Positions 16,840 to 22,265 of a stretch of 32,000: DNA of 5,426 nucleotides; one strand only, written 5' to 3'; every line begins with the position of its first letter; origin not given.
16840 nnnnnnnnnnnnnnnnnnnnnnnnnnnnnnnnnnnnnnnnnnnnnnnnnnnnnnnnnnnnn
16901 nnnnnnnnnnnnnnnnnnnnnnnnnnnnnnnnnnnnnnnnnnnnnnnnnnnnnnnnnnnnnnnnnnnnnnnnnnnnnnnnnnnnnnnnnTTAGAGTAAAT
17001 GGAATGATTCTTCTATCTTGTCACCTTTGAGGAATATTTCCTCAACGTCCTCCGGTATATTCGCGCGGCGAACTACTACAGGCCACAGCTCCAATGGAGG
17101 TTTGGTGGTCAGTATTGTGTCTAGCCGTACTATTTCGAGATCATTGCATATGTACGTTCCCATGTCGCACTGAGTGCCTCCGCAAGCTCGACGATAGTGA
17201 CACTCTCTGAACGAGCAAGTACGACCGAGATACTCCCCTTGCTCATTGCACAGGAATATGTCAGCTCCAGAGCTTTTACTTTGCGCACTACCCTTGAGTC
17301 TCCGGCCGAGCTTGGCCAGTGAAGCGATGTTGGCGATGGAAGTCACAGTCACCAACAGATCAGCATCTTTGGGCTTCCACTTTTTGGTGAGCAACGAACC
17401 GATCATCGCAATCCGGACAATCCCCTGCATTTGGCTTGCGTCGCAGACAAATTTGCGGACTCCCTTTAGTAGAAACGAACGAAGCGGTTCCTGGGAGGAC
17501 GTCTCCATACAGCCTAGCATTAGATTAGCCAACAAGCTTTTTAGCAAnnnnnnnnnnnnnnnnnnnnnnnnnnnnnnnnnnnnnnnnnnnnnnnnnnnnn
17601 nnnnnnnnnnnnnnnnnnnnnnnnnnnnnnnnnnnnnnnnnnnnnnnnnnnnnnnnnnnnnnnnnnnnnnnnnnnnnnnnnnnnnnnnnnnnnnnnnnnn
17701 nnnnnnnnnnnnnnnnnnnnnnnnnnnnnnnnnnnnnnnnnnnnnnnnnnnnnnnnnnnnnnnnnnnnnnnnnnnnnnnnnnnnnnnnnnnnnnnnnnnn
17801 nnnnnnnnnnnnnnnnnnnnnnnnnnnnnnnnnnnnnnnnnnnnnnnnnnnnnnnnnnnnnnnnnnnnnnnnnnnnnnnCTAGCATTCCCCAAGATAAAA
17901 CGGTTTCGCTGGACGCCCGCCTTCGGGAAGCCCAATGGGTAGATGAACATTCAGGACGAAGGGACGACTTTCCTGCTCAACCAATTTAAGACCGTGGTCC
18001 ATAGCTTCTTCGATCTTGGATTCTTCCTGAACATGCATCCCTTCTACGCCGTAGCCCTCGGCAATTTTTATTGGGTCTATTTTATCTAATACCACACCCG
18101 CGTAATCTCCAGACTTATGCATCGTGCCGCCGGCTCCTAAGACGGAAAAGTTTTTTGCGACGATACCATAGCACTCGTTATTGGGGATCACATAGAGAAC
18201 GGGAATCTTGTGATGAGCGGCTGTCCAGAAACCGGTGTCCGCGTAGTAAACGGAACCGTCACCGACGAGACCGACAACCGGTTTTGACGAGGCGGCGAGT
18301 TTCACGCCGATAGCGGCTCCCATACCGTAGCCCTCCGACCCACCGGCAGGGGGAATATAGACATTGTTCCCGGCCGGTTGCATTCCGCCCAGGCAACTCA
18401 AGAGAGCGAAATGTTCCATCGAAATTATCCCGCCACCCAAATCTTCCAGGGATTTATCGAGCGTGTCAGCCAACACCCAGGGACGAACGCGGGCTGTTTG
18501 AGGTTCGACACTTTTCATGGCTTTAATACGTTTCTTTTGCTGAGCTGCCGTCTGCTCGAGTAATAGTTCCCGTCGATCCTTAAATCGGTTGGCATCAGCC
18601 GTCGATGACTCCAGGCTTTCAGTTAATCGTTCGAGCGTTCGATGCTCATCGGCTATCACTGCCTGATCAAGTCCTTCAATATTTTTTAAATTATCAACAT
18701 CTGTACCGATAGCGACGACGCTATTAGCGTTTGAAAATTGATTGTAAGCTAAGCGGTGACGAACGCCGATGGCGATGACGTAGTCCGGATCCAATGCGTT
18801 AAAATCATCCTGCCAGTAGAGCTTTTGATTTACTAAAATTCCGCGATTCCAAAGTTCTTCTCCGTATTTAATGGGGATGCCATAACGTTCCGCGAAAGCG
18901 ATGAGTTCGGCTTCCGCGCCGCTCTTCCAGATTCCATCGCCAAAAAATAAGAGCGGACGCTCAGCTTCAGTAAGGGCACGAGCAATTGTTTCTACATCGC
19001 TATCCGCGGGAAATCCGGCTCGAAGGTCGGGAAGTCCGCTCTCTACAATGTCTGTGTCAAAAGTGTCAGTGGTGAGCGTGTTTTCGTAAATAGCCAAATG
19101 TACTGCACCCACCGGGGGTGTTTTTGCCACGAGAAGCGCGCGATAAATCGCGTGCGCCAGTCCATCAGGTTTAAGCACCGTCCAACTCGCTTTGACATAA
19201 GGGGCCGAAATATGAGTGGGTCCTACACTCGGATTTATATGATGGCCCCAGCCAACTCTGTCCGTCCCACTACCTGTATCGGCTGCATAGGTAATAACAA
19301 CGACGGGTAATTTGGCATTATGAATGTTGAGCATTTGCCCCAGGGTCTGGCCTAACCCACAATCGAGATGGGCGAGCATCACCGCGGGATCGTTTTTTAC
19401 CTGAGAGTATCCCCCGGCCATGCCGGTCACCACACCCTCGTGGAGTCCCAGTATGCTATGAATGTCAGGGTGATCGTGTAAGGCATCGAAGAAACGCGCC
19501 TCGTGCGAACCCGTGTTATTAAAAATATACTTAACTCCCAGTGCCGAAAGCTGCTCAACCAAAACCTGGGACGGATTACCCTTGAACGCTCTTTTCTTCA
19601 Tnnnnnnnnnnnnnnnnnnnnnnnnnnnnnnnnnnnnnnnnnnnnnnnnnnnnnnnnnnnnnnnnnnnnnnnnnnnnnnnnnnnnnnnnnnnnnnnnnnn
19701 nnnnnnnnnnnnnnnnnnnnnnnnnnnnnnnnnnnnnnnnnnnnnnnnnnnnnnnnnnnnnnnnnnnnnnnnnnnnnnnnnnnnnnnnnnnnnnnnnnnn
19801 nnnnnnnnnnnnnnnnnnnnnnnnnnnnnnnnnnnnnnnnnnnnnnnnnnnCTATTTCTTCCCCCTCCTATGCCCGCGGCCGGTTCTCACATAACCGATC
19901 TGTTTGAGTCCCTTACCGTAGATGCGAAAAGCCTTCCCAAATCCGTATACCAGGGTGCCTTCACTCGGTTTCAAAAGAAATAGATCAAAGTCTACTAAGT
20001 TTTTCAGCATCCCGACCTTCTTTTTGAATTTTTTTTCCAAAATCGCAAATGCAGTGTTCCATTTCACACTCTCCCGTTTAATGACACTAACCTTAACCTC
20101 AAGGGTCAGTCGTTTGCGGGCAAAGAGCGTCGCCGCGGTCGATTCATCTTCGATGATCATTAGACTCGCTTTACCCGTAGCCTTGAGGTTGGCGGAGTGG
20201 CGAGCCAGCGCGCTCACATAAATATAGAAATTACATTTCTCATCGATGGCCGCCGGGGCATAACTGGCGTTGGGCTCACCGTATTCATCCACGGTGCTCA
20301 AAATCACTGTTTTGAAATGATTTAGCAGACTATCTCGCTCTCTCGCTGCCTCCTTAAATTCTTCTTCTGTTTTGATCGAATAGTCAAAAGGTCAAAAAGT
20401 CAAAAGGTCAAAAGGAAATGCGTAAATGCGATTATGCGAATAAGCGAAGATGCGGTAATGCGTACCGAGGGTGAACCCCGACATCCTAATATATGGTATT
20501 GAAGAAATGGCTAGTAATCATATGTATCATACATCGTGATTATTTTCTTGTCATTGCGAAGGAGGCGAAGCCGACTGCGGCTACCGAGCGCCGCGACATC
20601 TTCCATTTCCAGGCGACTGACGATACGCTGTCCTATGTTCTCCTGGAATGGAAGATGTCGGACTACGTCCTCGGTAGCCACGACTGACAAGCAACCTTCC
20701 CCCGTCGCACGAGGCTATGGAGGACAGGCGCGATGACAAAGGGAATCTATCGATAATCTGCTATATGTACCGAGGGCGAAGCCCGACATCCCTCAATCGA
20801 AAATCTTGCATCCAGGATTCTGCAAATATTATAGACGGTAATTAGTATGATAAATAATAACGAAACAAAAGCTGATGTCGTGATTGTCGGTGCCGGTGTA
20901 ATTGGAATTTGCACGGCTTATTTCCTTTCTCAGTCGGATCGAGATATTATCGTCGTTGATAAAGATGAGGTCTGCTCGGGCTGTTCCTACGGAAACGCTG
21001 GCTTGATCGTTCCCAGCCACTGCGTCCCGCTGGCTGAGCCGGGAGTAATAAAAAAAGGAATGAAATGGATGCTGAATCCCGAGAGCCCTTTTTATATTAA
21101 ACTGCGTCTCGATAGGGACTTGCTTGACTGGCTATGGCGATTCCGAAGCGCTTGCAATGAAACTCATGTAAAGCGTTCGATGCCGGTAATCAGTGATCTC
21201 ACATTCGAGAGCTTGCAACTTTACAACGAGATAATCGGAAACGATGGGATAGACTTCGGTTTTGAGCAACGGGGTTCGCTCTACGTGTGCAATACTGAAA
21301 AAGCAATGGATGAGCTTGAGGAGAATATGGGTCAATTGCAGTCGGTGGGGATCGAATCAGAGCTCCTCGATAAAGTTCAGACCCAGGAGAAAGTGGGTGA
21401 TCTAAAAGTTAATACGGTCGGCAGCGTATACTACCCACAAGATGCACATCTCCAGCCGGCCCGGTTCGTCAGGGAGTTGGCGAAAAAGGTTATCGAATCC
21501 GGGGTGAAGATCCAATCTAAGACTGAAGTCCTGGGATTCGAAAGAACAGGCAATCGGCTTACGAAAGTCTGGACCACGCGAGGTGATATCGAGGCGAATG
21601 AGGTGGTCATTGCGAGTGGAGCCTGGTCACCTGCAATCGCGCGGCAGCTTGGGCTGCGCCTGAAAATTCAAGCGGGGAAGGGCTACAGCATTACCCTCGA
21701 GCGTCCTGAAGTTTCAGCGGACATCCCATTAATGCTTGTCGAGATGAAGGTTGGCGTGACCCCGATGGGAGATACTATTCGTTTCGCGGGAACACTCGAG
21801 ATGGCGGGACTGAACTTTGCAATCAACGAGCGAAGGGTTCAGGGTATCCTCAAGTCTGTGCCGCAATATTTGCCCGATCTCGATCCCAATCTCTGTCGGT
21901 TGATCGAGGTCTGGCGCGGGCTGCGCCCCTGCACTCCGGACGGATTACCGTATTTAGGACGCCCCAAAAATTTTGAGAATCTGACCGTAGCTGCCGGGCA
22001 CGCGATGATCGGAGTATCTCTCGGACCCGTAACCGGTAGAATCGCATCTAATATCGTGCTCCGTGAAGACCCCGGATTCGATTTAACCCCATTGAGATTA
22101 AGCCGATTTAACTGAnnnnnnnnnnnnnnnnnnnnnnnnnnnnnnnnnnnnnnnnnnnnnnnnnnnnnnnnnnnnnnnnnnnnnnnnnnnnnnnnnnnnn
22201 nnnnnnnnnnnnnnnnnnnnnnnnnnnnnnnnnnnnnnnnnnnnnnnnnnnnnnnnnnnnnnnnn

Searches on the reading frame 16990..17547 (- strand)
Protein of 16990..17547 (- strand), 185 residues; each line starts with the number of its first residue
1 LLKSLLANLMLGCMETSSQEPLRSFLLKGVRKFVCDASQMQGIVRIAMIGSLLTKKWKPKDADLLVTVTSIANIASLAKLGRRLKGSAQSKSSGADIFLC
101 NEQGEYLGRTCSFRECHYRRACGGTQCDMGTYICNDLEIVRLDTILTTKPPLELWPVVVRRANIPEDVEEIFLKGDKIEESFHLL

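Call 9: search_protein_families(library=pfam, proteins=[window:16990-17547:-])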
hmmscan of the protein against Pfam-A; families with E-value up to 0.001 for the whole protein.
window:16990-17547:- (185 aa): 1 family
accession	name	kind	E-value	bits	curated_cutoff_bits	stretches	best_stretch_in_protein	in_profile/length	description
PF22014.2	DUF6932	-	3.9e-05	24.6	27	1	19-105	27-116/142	Family of unknown function (DUF6932)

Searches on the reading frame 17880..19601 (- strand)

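Call 9: search_protein_families(library=pfam, proteins=[window:17880-19601:-])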
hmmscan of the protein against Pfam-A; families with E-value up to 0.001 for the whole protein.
window:17880-19601:- (573 aa): 3 families
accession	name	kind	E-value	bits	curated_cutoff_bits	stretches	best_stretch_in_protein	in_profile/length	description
PF02775.26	TPP_enzyme_C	-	1.4e-23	83.8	21.9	1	417-552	24-151/151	Thiamine pyrophosphate enzyme, C-terminal TPP binding domain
PF02776.23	TPP_enzyme_N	-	3.6e-22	78.8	26.8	1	11-110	4-103/119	Thiamine pyrophosphate enzyme, N-terminal TPP binding domain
PF00205.28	TPP_enzyme_M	-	2.7e-12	47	30.4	1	203-326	1-137/137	Thiamine pyrophosphate enzyme, central domain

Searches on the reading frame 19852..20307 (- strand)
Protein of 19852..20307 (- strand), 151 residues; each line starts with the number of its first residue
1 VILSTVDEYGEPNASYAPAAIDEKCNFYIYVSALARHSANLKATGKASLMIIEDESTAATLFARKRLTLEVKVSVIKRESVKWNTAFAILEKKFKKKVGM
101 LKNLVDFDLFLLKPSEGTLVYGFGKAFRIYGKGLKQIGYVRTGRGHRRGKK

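Call 9: search_protein_families(library=pfam, proteins=[window:19852-20307:-])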
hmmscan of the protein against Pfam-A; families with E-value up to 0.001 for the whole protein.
window:19852-20307:- (151 aa): 1 family
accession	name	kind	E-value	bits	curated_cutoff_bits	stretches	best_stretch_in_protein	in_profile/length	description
PF01243.27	PNPOx_N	-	4.5e-11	43.6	28.1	1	1-120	15-119/120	Pyridoxamine 5'-phosphate oxidase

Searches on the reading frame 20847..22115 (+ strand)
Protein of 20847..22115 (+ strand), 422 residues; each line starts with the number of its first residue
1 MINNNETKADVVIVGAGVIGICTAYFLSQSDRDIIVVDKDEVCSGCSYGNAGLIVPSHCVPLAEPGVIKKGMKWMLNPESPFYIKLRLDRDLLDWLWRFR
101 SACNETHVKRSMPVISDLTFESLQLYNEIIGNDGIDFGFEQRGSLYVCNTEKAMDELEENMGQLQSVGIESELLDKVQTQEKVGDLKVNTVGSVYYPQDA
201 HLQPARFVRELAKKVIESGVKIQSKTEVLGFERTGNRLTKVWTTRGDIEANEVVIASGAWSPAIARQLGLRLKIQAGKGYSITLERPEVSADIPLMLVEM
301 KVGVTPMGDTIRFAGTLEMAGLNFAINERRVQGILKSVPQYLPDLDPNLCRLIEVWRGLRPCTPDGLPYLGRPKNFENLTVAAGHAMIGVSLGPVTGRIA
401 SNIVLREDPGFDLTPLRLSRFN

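Call 9: search_protein_families(library=pfam, proteins=[window:20847-22115:+])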
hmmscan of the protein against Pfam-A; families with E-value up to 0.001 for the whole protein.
window:20847-22115:+ (422 aa): 9 families
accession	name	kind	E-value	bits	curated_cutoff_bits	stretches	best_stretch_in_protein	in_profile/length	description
PF01266.30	DAO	-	1.3e-72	245.7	27.9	1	10-401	1-351/353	FAD dependent oxidoreductase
PF13738.12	Pyr_redox_3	-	1.6e-08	34.6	30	1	172-261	44-136/305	Pyridine nucleotide-disulphide oxidoreductase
PF03486.20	HI0933_like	-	1.1e-07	32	50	1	185-262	92-167/244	HI0933-like protein Rossmann domain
PF01494.25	FAD_binding_3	-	2.6e-07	30.7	22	0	159-277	48-176/349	FAD binding domain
PF13450.12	NAD_binding_8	-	2.8e-07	31.2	21.9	1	13-50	1-38/68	NAD(P)-binding Rossmann-like domain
PF00890.30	FAD_binding_2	-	3.7e-07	30.1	20.4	1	10-48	1-42/414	FAD binding domain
PF07992.20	Pyr_redox_2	-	7.8e-07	29.2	26.1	0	8-39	142-173/291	Pyridine nucleotide-disulphide oxidoreductase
PF00070.33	Pyr_redox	-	0.00039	21.3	22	0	11-39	2-30/82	Pyridine nucleotide-disulphide oxidoreductase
PF01946.23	Thi4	-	0.00053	19.7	26.2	0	8-50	17-59/235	Thi4 family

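Call 25: find_related_loci(query=window:20847-22115:+, collection=metagenome_contigs, flank=6000)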
Query window:20847-22115:+ (422 aa) in metagenome_contigs; peptide patterns used: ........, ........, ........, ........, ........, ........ (x = any residue, [..] = any of these).
108 stretches matched a pattern; 3 encode a relative of the query (tblastn E <= 1e-3); 3 distinct loci.
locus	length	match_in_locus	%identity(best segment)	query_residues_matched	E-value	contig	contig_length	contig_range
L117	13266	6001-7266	88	1-422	0e+0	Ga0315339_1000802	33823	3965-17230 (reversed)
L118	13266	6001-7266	88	1-422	0e+0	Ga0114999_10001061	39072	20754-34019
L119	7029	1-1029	35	60-404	6e-69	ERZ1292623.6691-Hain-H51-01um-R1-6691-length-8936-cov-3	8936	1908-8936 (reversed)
